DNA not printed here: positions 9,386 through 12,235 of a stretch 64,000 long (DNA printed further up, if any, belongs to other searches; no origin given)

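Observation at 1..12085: Untracked giant ORF: at least 4028-codon secreted beta-helix + FN3-array protein still open at the window edge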

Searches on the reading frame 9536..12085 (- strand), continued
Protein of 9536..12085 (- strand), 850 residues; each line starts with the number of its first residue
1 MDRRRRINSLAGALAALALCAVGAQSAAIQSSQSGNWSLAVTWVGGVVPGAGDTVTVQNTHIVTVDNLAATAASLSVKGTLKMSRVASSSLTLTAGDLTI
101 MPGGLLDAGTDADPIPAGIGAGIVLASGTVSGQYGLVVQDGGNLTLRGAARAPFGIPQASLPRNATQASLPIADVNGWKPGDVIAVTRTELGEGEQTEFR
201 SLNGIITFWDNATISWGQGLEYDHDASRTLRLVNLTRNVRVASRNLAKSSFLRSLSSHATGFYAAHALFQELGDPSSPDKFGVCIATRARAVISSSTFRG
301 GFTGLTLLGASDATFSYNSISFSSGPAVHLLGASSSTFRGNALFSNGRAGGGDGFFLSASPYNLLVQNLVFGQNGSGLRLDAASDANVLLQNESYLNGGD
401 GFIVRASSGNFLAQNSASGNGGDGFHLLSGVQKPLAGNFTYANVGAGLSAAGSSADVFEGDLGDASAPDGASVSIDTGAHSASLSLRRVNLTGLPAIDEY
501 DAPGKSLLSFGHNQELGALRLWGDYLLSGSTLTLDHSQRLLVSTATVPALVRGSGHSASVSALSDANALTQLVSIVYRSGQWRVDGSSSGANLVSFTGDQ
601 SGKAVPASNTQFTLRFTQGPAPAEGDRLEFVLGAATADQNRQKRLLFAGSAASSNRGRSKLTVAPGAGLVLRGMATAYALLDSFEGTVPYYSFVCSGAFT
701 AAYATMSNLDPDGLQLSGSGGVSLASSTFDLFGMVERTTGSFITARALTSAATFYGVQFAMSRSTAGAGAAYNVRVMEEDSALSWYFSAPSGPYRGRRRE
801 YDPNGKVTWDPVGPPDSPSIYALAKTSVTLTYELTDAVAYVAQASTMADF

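Call 48: predict_structure(alignment_id=A1)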
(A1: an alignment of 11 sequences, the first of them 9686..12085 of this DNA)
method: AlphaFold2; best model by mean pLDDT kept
length: 800 residues; sequences in the alignment: 11
mean_pLDDT: 84.2   pTM: 0.82
mean pLDDT of the five models: 84.2, 81.1, 80.9, 76.4, 73.9
residues with pLDDT >= 90: 405; 70-90: 279; 50-70: 58; < 50: 58
segments of 3 or more residues with pLDDT < 50: 1-6, 8-13, 18-25, 255-258, 734-738, 762-770, 781-783, 786-800
pLDDT, mean of each block of 10 residues (from residue 1): 44 46 59 97 93 95 95 96 96 93 94 93 88 85 93 91 96 93 90 78 93 95 84 94 71 57 90 80 81 92 88 91 90 92 81 90 93 92 88 93 86 93 88 81 91 87 80 79 88 81 88 78 91 93 89 91 76 92 87 89 88 93 90 89 91 86 94 94 74 92 90 83 86 53 79 77 45 65 46 36
secondary structure, 60 per line:
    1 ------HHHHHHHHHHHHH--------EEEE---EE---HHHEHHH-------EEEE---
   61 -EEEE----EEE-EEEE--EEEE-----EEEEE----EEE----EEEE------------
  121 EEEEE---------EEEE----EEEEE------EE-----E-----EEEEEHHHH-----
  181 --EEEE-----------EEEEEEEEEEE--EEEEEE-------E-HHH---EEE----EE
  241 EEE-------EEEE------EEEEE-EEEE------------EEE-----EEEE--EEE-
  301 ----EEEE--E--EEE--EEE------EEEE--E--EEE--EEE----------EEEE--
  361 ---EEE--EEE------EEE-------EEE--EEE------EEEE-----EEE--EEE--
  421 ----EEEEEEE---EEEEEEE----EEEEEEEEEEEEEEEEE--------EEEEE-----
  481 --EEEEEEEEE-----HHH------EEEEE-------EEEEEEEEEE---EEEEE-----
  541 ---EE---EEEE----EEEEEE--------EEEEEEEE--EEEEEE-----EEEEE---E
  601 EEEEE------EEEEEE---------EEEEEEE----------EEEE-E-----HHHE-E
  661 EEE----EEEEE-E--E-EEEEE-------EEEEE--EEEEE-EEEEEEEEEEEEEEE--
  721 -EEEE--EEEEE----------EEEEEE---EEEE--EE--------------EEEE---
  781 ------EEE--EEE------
elements in order (helices of 4 or more, strands of 3 or more residues): H7-19 E28-31 E54-57 E62-65 E70-72 E74-77 E80-83 E89-93 E98-100 E105-108 E121-125 E135-138 E143-147 E167-171 H172-175 E183-186 E198-208 E211-216 E232-234 E239-243 E251-254 E261-265 E267-270 E283-285 E291-294 E297-299 E305-308 E314-316 E319-321 E328-331 E337-339 E342-344 E355-358 E364-366 E369-371 E378-380 E388-390 E393-395 E402-405 E411-413 E416-418 E425-431 E435-441 E446-462 E471-475 E483-491 E506-510 E518-527 E531-535 E549-552 E557-562 E571-578 E581-586 E592-596 E600-605 E612-617 E627-633 E644-647 E660-663 E668-672 E679-683 E691-695 E698-702 E704-718 E722-725 E728-732 E743-748 E752-755 E774-777 E787-789 E792-794

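Call 51: fold_search(model_id=the predicted structure, library=pdb)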
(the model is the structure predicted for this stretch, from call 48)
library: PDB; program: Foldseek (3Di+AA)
matches with E <= 10: 571; with E <= 0.001: 68
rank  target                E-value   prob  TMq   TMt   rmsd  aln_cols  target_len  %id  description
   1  7w1c_D                9.7e-14  1.00  0.24  0.30  25.1       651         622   12  Crystal structure of Klebsiella pneumoniae K1 capsule-specific polysaccharide lyase in a P1 crystal form (released 2022-05-18)
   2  7w1c_E                1.1e-13  1.00  0.26  0.31  24.3       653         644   12  Crystal structure of Klebsiella pneumoniae K1 capsule-specific polysaccharide lyase in a P1 crystal form (released 2022-05-18)
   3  7w1d_D                1.7e-13  1.00  0.25  0.30  25.0       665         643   12  Crystal structure of Klebsiella pneumoniae K1 capsule-specific polysaccharide lyase in a C2 crystal form (released 2022-05-18)
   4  7w1c_B                2.1e-13  1.00  0.24  0.29  25.1       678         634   13  Crystal structure of Klebsiella pneumoniae K1 capsule-specific polysaccharide lyase in a P1 crystal form (released 2022-05-18)
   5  7w1c_A                3.4e-13  1.00  0.21  0.26  24.7       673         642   12  Crystal structure of Klebsiella pneumoniae K1 capsule-specific polysaccharide lyase in a P1 crystal form (released 2022-05-18)
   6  7w1c_C                6.6e-13  1.00  0.19  0.22  24.3       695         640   12  Crystal structure of Klebsiella pneumoniae K1 capsule-specific polysaccharide lyase in a P1 crystal form (released 2022-05-18)
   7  7w1d_H                1.1e-12  1.00  0.24  0.29  24.1       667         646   12  Crystal structure of Klebsiella pneumoniae K1 capsule-specific polysaccharide lyase in a C2 crystal form (released 2022-05-18)
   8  9k4a_A                6.5e-12  1.00  0.26  0.31  24.0       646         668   11  Cryo-EM structure of depolymerase S2-4 from Klebsiella phage K64-1 (released 2026-03-25)
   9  4ru5_A                5.1e-11  1.00  0.16  0.19  23.7       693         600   10  Crystal Structure of the Pseudomonas phage phi297 tailspike gp61 (released 2015-11-18)
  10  8c6i_A                2.5e-10  1.00  0.36  0.24  19.3      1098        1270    9  TMEM2 ectodomain (released 2023-02-01)
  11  4ru5_C                3.5e-10  1.00  0.16  0.19  23.7       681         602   11  Crystal Structure of the Pseudomonas phage phi297 tailspike gp61 (released 2015-11-18)
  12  4y9v_A                2.6e-09  1.00  0.21  0.26  25.7       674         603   10  Gp54 tailspike of Acinetobacter baumannii bacteriophage AP22 in complex with A. baumannii capsular saccharide (released 2017-02-01)
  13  4ru4_B                5.8e-09  1.00  0.19  0.24  22.9       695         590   10  Crystal structure of the tailspike protein gp49 from Pseudomonas phage LKA1 (released 2015-11-18)
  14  4ru4_A                7.9e-09  1.00  0.22  0.29  24.6       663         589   11  Crystal structure of the tailspike protein gp49 from Pseudomonas phage LKA1 (released 2015-11-18)
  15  5mqp_E                6.9e-07  1.00  0.20  0.26  16.8       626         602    8  Glycoside hydrolase BT_1002 (released 2017-04-05)
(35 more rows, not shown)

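Call 53: list_cluster_members(proteins=[P0001, P0004, P0005, P0006, P0022, P0025, P0028, P0031, P0002, P0010])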
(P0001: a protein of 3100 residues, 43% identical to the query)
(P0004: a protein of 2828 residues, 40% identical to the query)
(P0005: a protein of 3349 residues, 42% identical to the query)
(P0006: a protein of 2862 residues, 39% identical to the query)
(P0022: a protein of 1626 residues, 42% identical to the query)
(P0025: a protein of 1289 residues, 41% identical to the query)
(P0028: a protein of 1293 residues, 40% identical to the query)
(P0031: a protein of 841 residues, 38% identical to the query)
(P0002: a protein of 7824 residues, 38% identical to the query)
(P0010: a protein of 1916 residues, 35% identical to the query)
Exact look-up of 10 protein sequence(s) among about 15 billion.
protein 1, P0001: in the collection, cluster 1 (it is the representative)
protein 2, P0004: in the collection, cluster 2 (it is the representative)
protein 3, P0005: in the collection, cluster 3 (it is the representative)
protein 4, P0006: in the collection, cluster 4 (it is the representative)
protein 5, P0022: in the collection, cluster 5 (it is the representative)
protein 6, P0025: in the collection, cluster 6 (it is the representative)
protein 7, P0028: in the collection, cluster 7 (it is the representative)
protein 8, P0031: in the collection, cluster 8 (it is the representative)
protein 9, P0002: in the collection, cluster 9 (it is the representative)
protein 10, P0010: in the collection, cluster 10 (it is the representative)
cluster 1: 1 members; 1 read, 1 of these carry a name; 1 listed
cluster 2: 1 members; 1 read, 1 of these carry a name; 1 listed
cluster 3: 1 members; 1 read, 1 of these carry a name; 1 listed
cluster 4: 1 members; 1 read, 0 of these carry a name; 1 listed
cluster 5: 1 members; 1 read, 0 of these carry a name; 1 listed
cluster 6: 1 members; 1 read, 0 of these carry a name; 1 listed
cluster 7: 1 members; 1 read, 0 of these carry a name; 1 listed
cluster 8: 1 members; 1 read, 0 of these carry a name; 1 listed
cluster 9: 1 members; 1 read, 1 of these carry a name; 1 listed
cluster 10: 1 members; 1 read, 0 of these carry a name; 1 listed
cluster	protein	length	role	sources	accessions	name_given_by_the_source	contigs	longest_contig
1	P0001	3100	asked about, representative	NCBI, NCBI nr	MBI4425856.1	MAG: right-handed parallel beta-helix repeat-containing protein, partial [Elusimicrobia ... | right-handed parallel beta-helix repeat-containing protein [Elusimicrobiota bacterium]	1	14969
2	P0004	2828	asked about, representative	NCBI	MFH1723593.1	MAG: right-handed parallel beta-helix repeat-containing protein, partial [Elusimicrobiota ...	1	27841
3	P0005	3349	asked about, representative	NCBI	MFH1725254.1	MAG: fibronectin type III domain-containing protein, partial [Elusimicrobiota bacterium]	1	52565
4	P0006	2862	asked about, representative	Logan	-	-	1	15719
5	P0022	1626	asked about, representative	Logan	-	-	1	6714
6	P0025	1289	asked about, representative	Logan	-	-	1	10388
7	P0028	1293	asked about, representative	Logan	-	-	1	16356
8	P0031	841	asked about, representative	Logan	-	-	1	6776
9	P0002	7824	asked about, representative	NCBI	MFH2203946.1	MAG: right-handed parallel beta-helix repeat-containing protein [Elusimicrobiota ...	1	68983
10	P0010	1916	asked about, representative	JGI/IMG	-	-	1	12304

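Call 78: fold_search(model_id=the predicted structure, library=viral)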
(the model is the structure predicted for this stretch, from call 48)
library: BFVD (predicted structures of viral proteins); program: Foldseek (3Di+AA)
matches with E <= 10: 1077; with E <= 0.001: 142
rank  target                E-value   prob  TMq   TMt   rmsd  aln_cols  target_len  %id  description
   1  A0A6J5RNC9            6.3e-22  1.00  0.42  0.32  22.6       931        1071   15  Uncharacterized protein [uncultured Caudovirales phage]
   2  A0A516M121            5.0e-14  1.00  0.32  0.29  19.0       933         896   11  (no name in the UniProt tables at hand)
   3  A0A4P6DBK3            1.6e-12  1.00  0.17  0.20  25.8       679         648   10  Uncharacterized protein [Klebsiella phage K1-ULIP33]
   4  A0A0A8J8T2            1.9e-12  1.00  0.29  0.27  24.6       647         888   11  Depolymerase, capsule K1-specific [Klebsiella phage K64-1]
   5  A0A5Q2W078            2.9e-12  1.00  0.33  0.45  14.2       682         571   14  (no name in the UniProt tables at hand)
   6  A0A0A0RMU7            2.6e-11  1.00  0.26  0.27  23.8       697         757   10  Tail spike protein [Bacillus phage Mater]
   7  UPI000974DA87         1.8e-10  1.00  0.18  0.22  25.6       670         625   10  (no name look-up for this kind of identifier)
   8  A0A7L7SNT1            2.4e-10  1.00  0.25  0.22  24.6       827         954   11  (no name in the UniProt tables at hand)
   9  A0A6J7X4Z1            5.0e-10  1.00  0.25  0.26  20.0       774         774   10  Pectate lyase superfamily protein [uncultured Caudovirales phage]
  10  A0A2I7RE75            3.9e-09  1.00  0.15  0.16  23.8       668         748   10  (no name in the UniProt tables at hand)
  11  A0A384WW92            6.3e-09  1.00  0.26  0.23  19.8       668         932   10  Tail fiber protein [Escherichia phage IMM-002]
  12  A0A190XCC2            6.6e-09  1.00  0.16  0.16  29.8       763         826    9  Tail fiber protein [Acinetobacter phage LZ35]
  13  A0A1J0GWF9            1.3e-08  1.00  0.17  0.18  16.0       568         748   10  (no name in the UniProt tables at hand)
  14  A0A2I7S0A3            4.5e-08  1.00  0.18  0.19  18.4       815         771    9  (no name in the UniProt tables at hand)
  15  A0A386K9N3            1.0e-07  1.00  0.21  0.22  17.4       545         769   10  Minor tail protein [Gordonia phage Turuncu]
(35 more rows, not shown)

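Call 81: list_cluster_members(proteins=[P0051, P0063, P0003, P0013, P0271, P0272])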
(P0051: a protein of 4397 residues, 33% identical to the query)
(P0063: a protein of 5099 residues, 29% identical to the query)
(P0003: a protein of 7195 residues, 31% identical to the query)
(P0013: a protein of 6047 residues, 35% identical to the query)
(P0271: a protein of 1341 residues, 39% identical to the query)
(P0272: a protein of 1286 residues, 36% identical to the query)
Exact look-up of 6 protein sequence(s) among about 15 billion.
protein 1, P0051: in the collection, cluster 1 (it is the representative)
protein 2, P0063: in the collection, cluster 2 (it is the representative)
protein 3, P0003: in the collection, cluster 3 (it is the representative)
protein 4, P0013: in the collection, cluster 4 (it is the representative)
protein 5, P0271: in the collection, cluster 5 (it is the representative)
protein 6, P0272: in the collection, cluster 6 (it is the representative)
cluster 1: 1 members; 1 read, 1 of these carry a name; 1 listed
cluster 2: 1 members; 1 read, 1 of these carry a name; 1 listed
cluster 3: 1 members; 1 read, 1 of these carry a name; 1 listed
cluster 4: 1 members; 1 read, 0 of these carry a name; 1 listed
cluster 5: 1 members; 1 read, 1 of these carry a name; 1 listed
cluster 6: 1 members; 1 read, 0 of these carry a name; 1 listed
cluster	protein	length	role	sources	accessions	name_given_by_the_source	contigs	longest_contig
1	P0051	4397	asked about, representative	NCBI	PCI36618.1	MAG: hypothetical protein COB53_08925, partial [Elusimicrobia bacterium]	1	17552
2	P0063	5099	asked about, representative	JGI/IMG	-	parallel beta-helix repeat protein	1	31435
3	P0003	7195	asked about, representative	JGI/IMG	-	hypothetical protein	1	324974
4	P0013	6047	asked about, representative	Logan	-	-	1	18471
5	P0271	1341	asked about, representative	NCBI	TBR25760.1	hypothetical protein EPO15_01540, partial [bacterium]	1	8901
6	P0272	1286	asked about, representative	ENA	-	-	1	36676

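Call 86: search_solved_structures(query=A1, max_evalue=0.01)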
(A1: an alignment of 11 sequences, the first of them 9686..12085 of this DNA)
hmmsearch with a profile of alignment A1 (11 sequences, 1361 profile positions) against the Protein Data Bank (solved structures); distinct sequences matched with E-value up to 0.01: 54.
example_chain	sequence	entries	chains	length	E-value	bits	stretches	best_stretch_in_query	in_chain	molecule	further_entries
8g4l_bm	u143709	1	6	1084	6.5e-21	76.9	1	805-1002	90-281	Titin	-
8q6t_I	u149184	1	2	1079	2e-20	75.3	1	813-988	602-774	Titin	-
4nk8_A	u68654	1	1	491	2.7e-15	58.3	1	290-444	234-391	Poly(beta-D-mannuronate) C5 epimerase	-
4nk6_A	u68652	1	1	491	3.4e-15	58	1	290-444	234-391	Poly(beta-D-mannuronate) C5 epimerase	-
4ozy_A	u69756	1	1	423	3.7e-15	57.9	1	290-444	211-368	Poly(beta-D-mannuronate) C5 epimerase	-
4ozz_A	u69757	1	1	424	3.7e-15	57.9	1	290-444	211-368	Poly(beta-D-mannuronate) C5 epimerase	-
4yh7_A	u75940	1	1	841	1.3e-10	42.8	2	812-982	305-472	Receptor-type tyrosine-protein phosphatase delta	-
2pyg_A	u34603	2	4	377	2.7e-10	41.7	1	309-472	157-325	Poly(beta-D-mannuronate) C5 epimerase 4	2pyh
8xfq_A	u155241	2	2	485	4.2e-10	41.1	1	309-446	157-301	mannuronan 5-epimerase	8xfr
8ja4_A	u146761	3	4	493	4.3e-10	41.1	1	309-446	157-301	mannuronan 5-epimerase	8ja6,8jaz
5lw3_A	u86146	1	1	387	1.2e-09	39.7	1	311-481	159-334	Poly(beta-D-mannuronate) C5 epimerase 6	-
6tpw_A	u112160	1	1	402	1.2e-09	39.6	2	812-950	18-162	Receptor-type tyrosine-protein phosphatase F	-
5m11_A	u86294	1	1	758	1.5e-08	36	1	1269-1355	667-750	Immunoreactive 84kD antigen PG93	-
3lpw_A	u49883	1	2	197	3.1e-08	34.9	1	811-997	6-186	A77-A78 domain from Titin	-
4pbx_A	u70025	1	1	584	3.6e-08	34.7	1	812-944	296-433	Receptor-type tyrosine-protein phosphatase S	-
8c6i_A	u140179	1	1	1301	0.0016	19.3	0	169-284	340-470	Cell surface hyaluronidase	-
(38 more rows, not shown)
